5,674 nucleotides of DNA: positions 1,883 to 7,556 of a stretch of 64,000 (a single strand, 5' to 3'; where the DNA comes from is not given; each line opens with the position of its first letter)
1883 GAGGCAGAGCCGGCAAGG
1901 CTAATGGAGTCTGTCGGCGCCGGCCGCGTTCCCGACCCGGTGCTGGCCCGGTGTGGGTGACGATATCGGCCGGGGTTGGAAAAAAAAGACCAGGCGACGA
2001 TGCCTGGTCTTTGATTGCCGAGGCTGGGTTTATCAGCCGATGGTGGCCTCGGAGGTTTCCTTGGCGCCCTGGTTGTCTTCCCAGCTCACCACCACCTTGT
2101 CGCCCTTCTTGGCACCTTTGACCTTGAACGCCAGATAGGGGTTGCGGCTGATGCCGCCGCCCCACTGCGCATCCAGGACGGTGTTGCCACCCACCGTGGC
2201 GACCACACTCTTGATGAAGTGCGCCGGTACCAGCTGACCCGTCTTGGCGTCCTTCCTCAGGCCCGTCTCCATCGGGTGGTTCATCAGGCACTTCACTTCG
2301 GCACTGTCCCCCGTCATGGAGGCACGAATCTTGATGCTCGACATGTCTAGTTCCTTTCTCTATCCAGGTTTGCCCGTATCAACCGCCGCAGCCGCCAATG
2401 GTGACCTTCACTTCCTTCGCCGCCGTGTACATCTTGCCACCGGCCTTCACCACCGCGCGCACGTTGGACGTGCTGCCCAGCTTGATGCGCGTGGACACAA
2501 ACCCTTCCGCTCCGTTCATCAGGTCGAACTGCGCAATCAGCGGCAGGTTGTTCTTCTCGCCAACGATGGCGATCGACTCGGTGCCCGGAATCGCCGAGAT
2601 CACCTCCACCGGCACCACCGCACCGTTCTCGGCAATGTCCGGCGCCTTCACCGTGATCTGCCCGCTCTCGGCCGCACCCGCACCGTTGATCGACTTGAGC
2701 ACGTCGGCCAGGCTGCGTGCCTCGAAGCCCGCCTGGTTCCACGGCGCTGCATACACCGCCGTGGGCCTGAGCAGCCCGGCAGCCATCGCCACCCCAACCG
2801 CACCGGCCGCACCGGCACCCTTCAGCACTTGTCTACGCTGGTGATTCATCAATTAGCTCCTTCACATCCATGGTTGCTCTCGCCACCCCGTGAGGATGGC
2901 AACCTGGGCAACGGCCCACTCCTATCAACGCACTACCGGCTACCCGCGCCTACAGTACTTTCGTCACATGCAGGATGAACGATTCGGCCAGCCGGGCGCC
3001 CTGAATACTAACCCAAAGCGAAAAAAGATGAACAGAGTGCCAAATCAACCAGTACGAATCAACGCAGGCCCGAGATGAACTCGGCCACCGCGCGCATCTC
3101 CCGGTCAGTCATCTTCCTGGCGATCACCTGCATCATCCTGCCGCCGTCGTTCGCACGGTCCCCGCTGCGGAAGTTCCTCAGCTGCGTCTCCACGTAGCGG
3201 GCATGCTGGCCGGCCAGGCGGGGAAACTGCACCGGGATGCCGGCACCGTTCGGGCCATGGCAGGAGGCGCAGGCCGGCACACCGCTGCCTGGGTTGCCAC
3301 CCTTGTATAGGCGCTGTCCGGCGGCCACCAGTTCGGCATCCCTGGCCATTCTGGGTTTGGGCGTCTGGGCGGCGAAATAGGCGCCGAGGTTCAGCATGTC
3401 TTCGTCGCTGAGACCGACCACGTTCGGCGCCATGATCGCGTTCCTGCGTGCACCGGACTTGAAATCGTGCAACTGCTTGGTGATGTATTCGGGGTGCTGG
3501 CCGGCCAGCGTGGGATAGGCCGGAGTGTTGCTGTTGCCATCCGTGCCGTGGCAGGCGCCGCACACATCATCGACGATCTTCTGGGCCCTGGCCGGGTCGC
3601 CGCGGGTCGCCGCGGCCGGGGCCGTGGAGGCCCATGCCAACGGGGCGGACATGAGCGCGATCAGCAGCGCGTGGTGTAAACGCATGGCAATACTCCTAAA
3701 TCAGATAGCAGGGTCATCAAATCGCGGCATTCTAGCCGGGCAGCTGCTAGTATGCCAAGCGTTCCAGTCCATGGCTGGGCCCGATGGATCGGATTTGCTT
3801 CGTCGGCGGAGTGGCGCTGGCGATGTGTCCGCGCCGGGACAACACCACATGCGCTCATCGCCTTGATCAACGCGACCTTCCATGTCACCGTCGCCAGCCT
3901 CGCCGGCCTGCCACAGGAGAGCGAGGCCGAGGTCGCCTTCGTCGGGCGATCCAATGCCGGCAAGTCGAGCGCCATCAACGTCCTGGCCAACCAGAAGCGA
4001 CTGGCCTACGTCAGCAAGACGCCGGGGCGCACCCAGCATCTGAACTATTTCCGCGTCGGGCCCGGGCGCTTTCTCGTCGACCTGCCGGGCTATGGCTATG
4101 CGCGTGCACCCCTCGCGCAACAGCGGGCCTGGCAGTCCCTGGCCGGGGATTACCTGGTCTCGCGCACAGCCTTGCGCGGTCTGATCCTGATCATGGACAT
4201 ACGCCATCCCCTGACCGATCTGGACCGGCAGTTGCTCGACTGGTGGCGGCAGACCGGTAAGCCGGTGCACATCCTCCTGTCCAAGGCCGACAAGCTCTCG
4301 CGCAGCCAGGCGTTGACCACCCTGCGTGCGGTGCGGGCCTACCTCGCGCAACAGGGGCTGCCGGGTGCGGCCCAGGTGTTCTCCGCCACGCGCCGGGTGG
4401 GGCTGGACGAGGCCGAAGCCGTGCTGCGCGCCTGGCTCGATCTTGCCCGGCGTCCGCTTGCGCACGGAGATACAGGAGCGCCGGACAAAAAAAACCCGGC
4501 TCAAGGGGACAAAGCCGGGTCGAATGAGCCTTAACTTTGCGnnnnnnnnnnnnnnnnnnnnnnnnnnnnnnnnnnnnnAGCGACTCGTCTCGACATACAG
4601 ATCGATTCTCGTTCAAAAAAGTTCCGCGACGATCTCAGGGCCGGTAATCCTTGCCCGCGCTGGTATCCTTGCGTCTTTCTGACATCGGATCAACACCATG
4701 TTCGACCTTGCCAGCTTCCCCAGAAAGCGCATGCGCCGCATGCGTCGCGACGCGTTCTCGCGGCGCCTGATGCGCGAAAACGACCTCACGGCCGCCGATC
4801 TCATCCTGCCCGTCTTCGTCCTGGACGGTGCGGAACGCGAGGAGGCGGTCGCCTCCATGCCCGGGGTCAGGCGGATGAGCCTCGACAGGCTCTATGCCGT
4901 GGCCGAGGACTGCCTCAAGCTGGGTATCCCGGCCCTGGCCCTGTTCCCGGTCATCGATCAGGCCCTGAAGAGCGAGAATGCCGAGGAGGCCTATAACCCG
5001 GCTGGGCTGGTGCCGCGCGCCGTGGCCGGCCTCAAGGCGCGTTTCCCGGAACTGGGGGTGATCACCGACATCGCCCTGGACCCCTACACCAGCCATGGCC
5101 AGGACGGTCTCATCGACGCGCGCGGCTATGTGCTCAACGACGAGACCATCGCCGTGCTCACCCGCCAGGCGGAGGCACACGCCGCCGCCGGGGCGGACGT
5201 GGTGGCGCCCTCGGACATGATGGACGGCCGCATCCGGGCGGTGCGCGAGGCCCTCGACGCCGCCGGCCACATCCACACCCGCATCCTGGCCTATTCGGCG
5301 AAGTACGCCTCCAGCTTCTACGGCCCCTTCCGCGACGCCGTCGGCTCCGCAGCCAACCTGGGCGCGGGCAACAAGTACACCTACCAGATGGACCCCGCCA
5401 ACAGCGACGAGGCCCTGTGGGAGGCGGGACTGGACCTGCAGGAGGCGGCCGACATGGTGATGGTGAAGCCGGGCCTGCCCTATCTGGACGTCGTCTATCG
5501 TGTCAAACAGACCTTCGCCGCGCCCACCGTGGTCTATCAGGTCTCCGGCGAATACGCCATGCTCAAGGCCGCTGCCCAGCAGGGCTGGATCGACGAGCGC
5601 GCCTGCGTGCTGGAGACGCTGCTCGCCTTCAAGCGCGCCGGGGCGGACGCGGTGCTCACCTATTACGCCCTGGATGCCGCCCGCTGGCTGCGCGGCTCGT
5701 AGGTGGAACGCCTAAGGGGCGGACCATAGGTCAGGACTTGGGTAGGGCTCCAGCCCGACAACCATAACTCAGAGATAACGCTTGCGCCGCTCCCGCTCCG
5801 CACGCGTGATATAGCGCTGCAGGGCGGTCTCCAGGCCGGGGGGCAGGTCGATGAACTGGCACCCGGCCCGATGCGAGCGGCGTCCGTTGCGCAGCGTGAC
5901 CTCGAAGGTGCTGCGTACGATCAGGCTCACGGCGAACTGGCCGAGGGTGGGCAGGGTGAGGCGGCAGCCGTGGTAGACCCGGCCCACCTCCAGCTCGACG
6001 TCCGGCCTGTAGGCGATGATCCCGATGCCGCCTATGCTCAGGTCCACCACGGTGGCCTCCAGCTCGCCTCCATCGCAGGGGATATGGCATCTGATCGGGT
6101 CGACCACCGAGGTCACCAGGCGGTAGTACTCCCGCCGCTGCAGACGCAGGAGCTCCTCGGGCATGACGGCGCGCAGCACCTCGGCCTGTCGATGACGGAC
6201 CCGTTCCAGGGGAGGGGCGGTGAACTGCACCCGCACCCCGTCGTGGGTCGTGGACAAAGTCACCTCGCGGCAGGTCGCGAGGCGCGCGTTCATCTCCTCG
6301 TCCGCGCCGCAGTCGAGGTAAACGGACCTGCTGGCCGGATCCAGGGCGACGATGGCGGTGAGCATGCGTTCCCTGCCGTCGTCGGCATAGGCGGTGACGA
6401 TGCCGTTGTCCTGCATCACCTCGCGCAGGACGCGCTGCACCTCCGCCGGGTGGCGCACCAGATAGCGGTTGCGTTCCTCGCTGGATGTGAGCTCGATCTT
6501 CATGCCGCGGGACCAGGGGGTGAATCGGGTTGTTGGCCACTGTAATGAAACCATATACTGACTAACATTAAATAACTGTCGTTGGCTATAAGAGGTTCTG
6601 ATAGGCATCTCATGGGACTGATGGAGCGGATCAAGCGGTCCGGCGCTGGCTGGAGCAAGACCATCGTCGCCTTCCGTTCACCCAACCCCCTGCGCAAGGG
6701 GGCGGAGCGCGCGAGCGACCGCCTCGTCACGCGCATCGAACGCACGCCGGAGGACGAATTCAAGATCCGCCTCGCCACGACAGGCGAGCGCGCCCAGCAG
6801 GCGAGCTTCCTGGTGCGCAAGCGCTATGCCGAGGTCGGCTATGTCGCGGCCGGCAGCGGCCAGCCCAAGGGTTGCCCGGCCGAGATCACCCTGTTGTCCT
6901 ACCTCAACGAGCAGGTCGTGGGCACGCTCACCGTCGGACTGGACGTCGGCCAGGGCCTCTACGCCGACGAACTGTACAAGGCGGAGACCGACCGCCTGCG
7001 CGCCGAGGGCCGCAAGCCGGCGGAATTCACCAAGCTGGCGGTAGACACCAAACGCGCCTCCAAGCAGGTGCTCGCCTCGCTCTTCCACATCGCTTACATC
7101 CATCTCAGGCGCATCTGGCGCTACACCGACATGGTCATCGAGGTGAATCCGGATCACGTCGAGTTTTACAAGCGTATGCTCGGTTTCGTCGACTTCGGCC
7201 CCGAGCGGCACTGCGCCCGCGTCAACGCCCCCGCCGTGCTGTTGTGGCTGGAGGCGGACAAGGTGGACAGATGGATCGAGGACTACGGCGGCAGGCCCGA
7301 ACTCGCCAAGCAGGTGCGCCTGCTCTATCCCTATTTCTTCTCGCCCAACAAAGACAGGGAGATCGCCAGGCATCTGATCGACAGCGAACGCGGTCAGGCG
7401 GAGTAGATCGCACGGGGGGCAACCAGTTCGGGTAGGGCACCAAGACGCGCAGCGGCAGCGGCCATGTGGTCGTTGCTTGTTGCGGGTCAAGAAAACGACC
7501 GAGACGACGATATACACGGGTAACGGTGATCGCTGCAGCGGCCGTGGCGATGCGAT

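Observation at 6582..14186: Six-gene operon combining NAS, PP-loop amidotransferase, acyl ligase, thioester reductase, nuclease-fold protein and VAO-type oxidase: candidate pathway for a modified lipo-amino acid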

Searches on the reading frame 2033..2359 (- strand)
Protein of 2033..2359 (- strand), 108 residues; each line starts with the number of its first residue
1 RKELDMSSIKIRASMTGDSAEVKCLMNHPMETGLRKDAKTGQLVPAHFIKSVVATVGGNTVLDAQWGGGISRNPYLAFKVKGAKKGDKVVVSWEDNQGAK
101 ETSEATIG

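Call 7: search_protein_families(library=pfam, proteins=[window:2033-2359:-], max_evalue=0.001)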
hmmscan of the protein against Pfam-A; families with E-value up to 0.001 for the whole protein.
window:2033-2359:- (108 aa): 1 family
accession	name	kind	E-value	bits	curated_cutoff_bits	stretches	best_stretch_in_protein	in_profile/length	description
PF08770.17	SoxZ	-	1.3e-37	127.9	25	1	12-105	4-97/98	Sulphur oxidation protein SoxZ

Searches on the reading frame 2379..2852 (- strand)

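Call 7: search_protein_families(library=pfam, proteins=[window:2379-2852:-], max_evalue=0.001)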
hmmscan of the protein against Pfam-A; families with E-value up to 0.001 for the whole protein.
window:2379-2852:- (157 aa): 1 family
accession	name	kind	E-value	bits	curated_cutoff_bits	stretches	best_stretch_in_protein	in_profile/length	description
PF13501.12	SoxY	-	8.7e-31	106.9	28.4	1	60-155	10-112/112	Sulfur oxidation protein SoxY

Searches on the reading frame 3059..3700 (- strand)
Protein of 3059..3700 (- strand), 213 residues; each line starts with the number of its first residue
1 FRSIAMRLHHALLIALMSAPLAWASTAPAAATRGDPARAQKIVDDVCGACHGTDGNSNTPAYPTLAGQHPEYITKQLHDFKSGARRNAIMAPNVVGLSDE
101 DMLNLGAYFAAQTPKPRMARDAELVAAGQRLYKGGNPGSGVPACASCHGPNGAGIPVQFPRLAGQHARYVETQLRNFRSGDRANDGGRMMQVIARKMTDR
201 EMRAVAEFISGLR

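Call 7: search_protein_families(library=pfam, proteins=[window:3059-3700:-], max_evalue=0.001)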
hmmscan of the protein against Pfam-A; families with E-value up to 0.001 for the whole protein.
window:3059-3700:- (213 aa): 2 families
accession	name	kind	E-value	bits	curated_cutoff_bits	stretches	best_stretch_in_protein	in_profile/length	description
PF00034.26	Cytochrom_C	-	1e-23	84.9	21.3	2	125-212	1-89/90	Cytochrome c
PF13442.11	Cytochrome_CBB3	-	6.8e-14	52.4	27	2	126-209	4-68/68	Cytochrome C oxidase, cbb3-type, subunit III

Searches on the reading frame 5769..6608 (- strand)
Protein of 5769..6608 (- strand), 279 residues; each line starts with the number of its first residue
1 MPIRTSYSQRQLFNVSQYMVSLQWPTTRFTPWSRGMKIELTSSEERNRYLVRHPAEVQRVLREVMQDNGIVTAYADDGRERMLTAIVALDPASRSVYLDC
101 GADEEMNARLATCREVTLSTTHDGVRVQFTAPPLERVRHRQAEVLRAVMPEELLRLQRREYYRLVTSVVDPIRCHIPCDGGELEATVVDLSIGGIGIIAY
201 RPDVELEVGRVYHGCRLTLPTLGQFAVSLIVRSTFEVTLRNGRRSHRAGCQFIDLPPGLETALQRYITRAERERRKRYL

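Call 7: search_protein_families(library=pfam, proteins=[window:5769-6608:-], max_evalue=0.001)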
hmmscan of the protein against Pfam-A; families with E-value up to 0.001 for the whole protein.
window:5769-6608:- (279 aa): 2 families
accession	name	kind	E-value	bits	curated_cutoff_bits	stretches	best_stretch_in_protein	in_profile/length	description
PF07317.18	PilZN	-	1.6e-26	92.7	23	1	49-155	1-107/107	Flagellar regulator YcgR, PilZN domain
PF07238.19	PilZ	-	9.5e-12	45.6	22.5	1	157-268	1-101/102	PilZ domain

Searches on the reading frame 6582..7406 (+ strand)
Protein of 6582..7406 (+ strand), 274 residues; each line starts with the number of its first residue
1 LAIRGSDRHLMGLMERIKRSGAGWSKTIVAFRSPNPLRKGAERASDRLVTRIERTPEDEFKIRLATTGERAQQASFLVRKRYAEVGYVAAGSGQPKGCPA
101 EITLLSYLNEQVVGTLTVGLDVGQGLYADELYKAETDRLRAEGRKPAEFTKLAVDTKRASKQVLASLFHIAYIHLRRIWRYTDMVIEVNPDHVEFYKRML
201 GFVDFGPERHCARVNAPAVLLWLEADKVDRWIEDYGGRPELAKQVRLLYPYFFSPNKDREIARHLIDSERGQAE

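Call 4: search_protein_families(library=pfam, proteins=[window:6582-7406:+], max_evalue=0.01)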
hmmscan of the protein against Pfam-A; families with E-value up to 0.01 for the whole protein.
window:6582-7406:+ (274 aa): 2 families
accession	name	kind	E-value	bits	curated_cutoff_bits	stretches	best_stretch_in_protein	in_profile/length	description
PF21926.2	FeeM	-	7.8e-46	156.2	27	1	74-223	2-157/158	N-acyl amino acid synthase FeeM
PF21168.2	FkbO_Hyg5-like_N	-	0.0037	17.7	27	1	150-198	36-84/122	Chorismatase FkbO/Hyg5-like, N-terminal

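Call 5: search_protein_families(library=ncbifam, proteins=[window:6582-7406:+], max_evalue=0.01)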
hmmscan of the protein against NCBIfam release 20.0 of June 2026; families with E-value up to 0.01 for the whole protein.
window:6582-7406:+ (274 aa): 1 family
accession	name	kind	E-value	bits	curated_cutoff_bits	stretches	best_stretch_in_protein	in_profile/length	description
NF011425.0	PRK14852.1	equivalog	2.4e-15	55.5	1337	1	62-243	31-218/989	hypothetical protein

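Call 11: search_solved_structures(query=window:6582-7406:+, max_evalue=0.1)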
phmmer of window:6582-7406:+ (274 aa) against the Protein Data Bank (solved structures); distinct sequences matched with E-value up to 0.1: 1.
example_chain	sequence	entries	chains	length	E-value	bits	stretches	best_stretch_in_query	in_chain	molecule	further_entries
2g0b_A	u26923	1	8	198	1.2e-11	47.5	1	68-221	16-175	FeeM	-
